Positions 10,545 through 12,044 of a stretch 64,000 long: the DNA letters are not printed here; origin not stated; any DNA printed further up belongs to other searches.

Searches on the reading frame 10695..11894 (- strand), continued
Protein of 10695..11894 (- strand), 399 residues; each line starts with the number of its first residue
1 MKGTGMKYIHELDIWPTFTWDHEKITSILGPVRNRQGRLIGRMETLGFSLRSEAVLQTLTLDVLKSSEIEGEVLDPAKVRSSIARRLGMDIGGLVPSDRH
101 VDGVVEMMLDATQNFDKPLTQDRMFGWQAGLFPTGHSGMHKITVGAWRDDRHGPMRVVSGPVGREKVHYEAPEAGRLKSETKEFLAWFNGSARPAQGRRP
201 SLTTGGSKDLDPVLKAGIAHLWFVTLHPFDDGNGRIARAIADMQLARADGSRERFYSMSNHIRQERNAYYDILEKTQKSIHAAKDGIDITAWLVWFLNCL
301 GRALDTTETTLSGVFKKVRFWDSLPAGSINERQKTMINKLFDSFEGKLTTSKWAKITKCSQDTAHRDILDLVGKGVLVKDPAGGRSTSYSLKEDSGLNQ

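Call 59: get_annotated_region(hit=H26, flank=400)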
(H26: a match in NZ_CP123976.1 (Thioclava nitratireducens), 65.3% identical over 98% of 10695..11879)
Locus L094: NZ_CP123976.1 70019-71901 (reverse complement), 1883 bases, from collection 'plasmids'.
description: Thioclava nitratireducens strain M1-LQ-LJL-11 plasmid pLX02, complete sequence
organism: Thioclava nitratireducens (NCBI taxid 1915078)
taxonomy: Bacteria; Pseudomonadota; Alphaproteobacteria; Rhodobacterales; Paracoccaceae; Thioclava; Thioclava nitratireducens
host: -; source: Chrysomallon squamiferum,gills; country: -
typing (MOB-suite, as given by PLSDB): non-mobilizable; replicon rep_cluster_392,rep_cluster_565
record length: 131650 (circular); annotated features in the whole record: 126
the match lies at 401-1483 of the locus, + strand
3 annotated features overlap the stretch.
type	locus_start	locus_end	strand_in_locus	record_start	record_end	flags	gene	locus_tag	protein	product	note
CDS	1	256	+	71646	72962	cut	repC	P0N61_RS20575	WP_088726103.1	plasmid replication protein RepC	-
CDS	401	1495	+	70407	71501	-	-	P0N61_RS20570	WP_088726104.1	Fic family protein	-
CDS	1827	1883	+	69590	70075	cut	-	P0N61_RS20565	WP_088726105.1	hypothetical protein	-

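Call 60: get_annotated_region(hit=H27, flank=400)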
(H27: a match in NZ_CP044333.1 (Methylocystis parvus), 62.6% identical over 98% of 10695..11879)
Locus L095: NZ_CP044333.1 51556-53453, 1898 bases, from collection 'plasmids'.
description: Methylocystis parvus strain BRCS2 plasmid unnamed2, complete sequence
organism: Methylocystis parvus (NCBI taxid 134)
taxonomy: Bacteria; Pseudomonadota; Alphaproteobacteria; Hyphomicrobiales; Methylocystaceae; Methylocystis; Methylocystis parvus
host: -; source: -; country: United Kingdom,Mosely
typing (MOB-suite, as given by PLSDB): non-mobilizable
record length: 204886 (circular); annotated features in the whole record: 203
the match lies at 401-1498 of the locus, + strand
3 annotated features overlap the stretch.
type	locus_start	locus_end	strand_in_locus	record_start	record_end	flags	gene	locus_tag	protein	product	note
CDS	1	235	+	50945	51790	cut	-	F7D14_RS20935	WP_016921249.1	LPD7 domain-containing protein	-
CDS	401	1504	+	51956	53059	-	-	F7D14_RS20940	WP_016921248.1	Fic family protein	-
CDS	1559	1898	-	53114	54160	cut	-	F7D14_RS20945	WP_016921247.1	relaxase/mobilization nuclease domain-containing protein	-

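Call 61: get_annotated_region(hit=H29, flank=400)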
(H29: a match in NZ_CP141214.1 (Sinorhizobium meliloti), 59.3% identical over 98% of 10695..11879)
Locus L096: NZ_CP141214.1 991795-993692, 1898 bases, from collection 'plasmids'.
description: Sinorhizobium meliloti strain LMB1 plasmid pB, complete sequence
organism: Sinorhizobium meliloti (NCBI taxid 382)
taxonomy: Bacteria; Pseudomonadota; Alphaproteobacteria; Hyphomicrobiales; Rhizobiaceae; Sinorhizobium; Sinorhizobium meliloti
host: -; source: alfalfa,Isolate; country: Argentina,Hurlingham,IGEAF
typing (MOB-suite, as given by PLSDB): conjugative; relaxase MOBQ; mating-pair formation MPF_T
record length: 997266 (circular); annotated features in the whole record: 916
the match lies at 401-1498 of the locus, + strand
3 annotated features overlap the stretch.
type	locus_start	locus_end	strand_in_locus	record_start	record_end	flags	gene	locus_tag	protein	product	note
CDS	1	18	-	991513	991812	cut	-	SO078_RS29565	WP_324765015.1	DUF5615 family PIN-like protein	-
CDS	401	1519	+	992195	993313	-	-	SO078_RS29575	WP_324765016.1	Fic family protein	-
CDS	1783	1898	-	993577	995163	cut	-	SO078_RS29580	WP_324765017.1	BCCT family transporter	GO:0071705 - nitrogen compound transport [Evidence IEA]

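Call 62: get_annotated_region(hit=H31, flank=400)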
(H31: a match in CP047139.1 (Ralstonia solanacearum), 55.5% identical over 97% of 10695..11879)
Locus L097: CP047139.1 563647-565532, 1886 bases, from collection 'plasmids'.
description: Ralstonia solanacearum strain CFBP 8695 plasmid unnamed, complete sequence
organism: Ralstonia solanacearum (NCBI taxid 305)
taxonomy: Bacteria; Pseudomonadota; Betaproteobacteria; Burkholderiales; Burkholderiaceae; Ralstonia; Ralstonia solanacearum
host: -; source: Potato,Single cell,tuber; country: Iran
typing (MOB-suite, as given by PLSDB): mobilizable; relaxase MOBP
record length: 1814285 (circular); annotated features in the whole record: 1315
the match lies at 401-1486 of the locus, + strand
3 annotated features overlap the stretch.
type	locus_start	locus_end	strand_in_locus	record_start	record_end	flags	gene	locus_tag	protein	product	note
CDS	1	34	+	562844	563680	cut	-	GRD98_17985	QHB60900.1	peptidyl-prolyl cis-trans isomerase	-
CDS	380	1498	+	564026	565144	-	-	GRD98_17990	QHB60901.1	DUF4172 domain-containing protein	-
CDS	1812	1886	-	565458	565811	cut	-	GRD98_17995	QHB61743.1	DNA helicase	-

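Call 63: get_annotated_region(hit=H32, flank=400)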
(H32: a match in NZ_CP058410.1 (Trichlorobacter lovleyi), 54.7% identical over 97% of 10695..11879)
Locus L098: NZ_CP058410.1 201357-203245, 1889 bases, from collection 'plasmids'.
description: Trichlorobacter lovleyi strain IAE plasmid pIAE1, complete sequence
organism: Trichlorobacter lovleyi (NCBI taxid 313985)
taxonomy: Bacteria; Thermodesulfobacteriota; Desulfuromonadia; Geobacterales; Geobacteraceae; Trichlorobacter; Trichlorobacter lovleyi
host: -; source: whole genome,river sediment; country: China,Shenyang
typing (MOB-suite, as given by PLSDB): non-mobilizable; mating-pair formation MPF_T
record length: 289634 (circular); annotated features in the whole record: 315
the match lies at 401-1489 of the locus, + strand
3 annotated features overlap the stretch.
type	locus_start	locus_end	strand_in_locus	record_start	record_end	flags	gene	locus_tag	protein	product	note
CDS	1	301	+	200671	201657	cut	galE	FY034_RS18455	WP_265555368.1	UDP-glucose 4-epimerase GalE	GO:0006012 - galactose metabolic process [Evidence IEA]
CDS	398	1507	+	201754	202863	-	-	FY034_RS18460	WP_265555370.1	Fic family protein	-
CDS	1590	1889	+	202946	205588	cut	-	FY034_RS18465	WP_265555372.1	CBS domain-containing protein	-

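Call 64: get_annotated_region(hit=H33, flank=400)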
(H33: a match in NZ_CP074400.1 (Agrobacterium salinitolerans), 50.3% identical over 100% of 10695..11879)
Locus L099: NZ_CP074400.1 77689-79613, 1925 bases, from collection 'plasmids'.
description: Agrobacterium salinitolerans strain DG3-1 plasmid pDG3-1g, complete sequence
organism: Agrobacterium salinitolerans (NCBI taxid 1183413)
taxonomy: Bacteria; Pseudomonadota; Alphaproteobacteria; Hyphomicrobiales; Rhizobiaceae; Agrobacterium; Agrobacterium salinitolerans
host: -; source: Cotton,tiaaue sample,root; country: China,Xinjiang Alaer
typing (MOB-suite, as given by PLSDB): conjugative; relaxase MOBQ; mating-pair formation MPF_T
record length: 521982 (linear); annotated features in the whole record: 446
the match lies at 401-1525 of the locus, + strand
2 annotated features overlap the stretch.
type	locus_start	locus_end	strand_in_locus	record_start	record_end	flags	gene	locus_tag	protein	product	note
CDS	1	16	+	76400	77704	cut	-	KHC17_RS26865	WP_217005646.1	DUF6602 domain-containing protein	-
CDS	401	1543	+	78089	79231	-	-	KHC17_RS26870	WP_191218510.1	Fic family protein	-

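Call 65: get_annotated_region(hit=H34, flank=400)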
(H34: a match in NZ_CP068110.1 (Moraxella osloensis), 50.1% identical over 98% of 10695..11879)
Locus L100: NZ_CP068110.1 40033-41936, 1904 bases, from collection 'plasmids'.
description: Moraxella osloensis strain FDAARGOS_1130 plasmid unnamed2, complete sequence
organism: Moraxella osloensis (NCBI taxid 34062)
taxonomy: Bacteria; Pseudomonadota; Gammaproteobacteria; Moraxellales; Moraxellaceae; Moraxella; Moraxella osloensis
host: -; source: -; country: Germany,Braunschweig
typing (MOB-suite, as given by PLSDB): mobilizable; replicon rep_cluster_263; relaxase MOBP
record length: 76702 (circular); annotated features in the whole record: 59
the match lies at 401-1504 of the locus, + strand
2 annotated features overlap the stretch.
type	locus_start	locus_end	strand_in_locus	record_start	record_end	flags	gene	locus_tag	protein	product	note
CDS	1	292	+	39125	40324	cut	-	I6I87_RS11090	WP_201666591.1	ATP-binding protein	-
CDS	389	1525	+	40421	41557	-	-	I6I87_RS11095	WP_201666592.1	Fic family protein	-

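Call 66: get_annotated_region(hit=H35, flank=400)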
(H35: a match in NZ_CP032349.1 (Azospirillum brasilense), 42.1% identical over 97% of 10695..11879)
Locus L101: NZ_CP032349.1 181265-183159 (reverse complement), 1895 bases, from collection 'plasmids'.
description: Azospirillum brasilense strain MTCC4039 plasmid p3, complete sequence
organism: Azospirillum brasilense (NCBI taxid 192)
taxonomy: Bacteria; Pseudomonadota; Alphaproteobacteria; Rhodospirillales; Azospirillaceae; Azospirillum; Azospirillum brasilense
host: -; source: soil sample,Agricultural field; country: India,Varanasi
typing (MOB-suite, as given by PLSDB): non-mobilizable
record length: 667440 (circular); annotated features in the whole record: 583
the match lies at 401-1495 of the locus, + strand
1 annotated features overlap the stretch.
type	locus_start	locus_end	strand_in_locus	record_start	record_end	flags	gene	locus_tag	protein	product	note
CDS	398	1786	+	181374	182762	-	-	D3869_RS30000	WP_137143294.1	Fic family protein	-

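Call 67: get_annotated_region(hit=H37, flank=400)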
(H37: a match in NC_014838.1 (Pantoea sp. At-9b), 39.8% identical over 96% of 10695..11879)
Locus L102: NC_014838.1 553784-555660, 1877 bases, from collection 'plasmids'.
description: Pantoea sp. At-9b plasmid pPAT9B01, complete sequence
organism: Pantoea sp. At-9b (NCBI taxid 592316)
taxonomy: Bacteria; Pseudomonadota; Gammaproteobacteria; Enterobacterales; Erwiniaceae; Pantoea; Pantoea sp. At-9b
host: -; source: -; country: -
typing (MOB-suite, as given by PLSDB): non-mobilizable; replicon rep_cluster_1232
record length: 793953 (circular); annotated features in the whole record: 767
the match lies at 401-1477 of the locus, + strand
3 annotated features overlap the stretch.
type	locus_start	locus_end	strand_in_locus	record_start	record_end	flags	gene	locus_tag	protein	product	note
CDS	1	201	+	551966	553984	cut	-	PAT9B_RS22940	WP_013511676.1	TonB-dependent siderophore receptor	GO:0015891 - siderophore transport [Evidence IEA]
CDS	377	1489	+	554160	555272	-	-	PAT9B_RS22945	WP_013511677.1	Fic family protein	-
CDS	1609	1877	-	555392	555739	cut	-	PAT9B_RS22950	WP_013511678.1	YebG family protein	-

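Call 68: get_annotated_region(hit=H43, flank=400)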
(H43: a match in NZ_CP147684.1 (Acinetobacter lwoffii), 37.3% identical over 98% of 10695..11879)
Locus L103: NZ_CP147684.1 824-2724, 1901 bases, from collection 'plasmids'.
description: Acinetobacter lwoffii strain CCTCC M20191004 plasmid pNL2, complete sequence
organism: Acinetobacter lwoffii (NCBI taxid 28090)
taxonomy: Bacteria; Pseudomonadota; Gammaproteobacteria; Moraxellales; Moraxellaceae; Acinetobacter; Acinetobacter lwoffii
host: -; source: whole organism,Yangzhou Grand Canal; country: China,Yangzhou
typing (MOB-suite, as given by PLSDB): mobilizable; replicon rep_cluster_1259; relaxase MOBQ
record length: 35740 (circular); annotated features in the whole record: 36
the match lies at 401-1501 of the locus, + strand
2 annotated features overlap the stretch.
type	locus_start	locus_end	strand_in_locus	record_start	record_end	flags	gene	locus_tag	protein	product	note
CDS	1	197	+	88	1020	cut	-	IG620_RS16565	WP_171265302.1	LysR family transcriptional regulator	-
CDS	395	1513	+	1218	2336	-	-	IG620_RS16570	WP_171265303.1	Fic family protein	-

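Call 69: get_annotated_region(hit=H47, flank=400)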
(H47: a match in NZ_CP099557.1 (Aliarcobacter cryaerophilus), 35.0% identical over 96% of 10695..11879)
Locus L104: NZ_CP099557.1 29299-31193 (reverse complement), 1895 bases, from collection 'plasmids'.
description: Aliarcobacter cryaerophilus strain ICDCAC48 plasmid pCNAC48, complete sequence
organism: Aliarcobacter cryaerophilus (NCBI taxid 28198)
taxonomy: Bacteria; Campylobacterota; Epsilonproteobacteria; Campylobacterales; Arcobacteraceae; Aliarcobacter; Aliarcobacter cryaerophilus
host: -; source: Chicken meat; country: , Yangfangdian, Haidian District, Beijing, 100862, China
typing (MOB-suite, as given by PLSDB): non-mobilizable
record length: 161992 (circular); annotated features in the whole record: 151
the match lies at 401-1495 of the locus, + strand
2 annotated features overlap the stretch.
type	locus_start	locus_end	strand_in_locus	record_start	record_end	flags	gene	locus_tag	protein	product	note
CDS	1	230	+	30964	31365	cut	-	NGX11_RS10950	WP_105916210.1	hypothetical protein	-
CDS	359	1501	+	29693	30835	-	-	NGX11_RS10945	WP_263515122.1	DUF4172 domain-containing protein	-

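Call 70: get_annotated_region(hit=H54, flank=400)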
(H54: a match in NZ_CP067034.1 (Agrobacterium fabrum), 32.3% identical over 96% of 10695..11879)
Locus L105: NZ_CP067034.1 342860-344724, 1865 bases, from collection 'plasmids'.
description: Agrobacterium fabrum strain EHA105 plasmid pAtA136, complete sequence
organism: Agrobacterium fabrum (NCBI taxid 1176649)
taxonomy: Bacteria; Pseudomonadota; Alphaproteobacteria; Hyphomicrobiales; Rhizobiaceae; Agrobacterium; Agrobacterium fabrum
host: -; source: -; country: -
typing (MOB-suite, as given by PLSDB): conjugative; relaxase MOBQ; mating-pair formation MPF_T
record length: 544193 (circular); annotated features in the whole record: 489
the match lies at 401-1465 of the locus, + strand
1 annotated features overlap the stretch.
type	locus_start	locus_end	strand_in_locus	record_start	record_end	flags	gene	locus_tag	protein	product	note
CDS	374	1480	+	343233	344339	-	-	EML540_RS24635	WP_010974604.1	Fic family protein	-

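Call 71: get_annotated_region(hit=H56, flank=400)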
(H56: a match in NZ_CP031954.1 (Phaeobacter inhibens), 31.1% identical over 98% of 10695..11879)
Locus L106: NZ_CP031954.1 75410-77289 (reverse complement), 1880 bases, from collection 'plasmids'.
description: Phaeobacter inhibens strain 2.10 plasmid unnamed2, complete sequence
organism: Phaeobacter inhibens (NCBI taxid 221822)
taxonomy: Bacteria; Pseudomonadota; Alphaproteobacteria; Rhodobacterales; Roseobacteraceae; Phaeobacter; Phaeobacter inhibens
host: -; source: -; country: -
typing (MOB-suite, as given by PLSDB): non-mobilizable; replicon rep_cluster_288
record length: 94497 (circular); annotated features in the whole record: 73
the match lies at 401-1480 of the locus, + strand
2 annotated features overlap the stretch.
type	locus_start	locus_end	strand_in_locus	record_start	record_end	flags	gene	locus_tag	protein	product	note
CDS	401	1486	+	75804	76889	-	-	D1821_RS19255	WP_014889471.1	Fic family protein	-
CDS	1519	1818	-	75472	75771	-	-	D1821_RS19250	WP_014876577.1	DUF2218 domain-containing protein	-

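Call 72: get_annotated_region(hit=H64, flank=400)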
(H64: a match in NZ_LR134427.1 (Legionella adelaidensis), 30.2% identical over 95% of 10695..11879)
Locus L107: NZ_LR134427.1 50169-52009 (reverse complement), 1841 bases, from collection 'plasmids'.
description: Legionella adelaidensis strain NCTC12735 plasmid 18, complete sequence
organism: Legionella adelaidensis (NCBI taxid 45056)
taxonomy: Bacteria; Pseudomonadota; Gammaproteobacteria; Legionellales; Legionellaceae; Legionella; Legionella adelaidensis
host: -; source: environmental,Cooling tower water; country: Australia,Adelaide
typing (MOB-suite, as given by PLSDB): non-mobilizable
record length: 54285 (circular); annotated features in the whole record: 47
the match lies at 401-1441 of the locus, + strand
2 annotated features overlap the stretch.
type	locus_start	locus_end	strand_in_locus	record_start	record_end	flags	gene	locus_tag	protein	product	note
CDS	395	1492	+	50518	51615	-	-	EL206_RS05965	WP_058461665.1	DUF4172 domain-containing protein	-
CDS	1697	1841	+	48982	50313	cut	miaB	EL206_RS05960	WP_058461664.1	tRNA (N6-isopentenyl adenosine(37)-C2)-methylthiotransferase MiaB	GO:0006400 - tRNA modification [Evidence IEA]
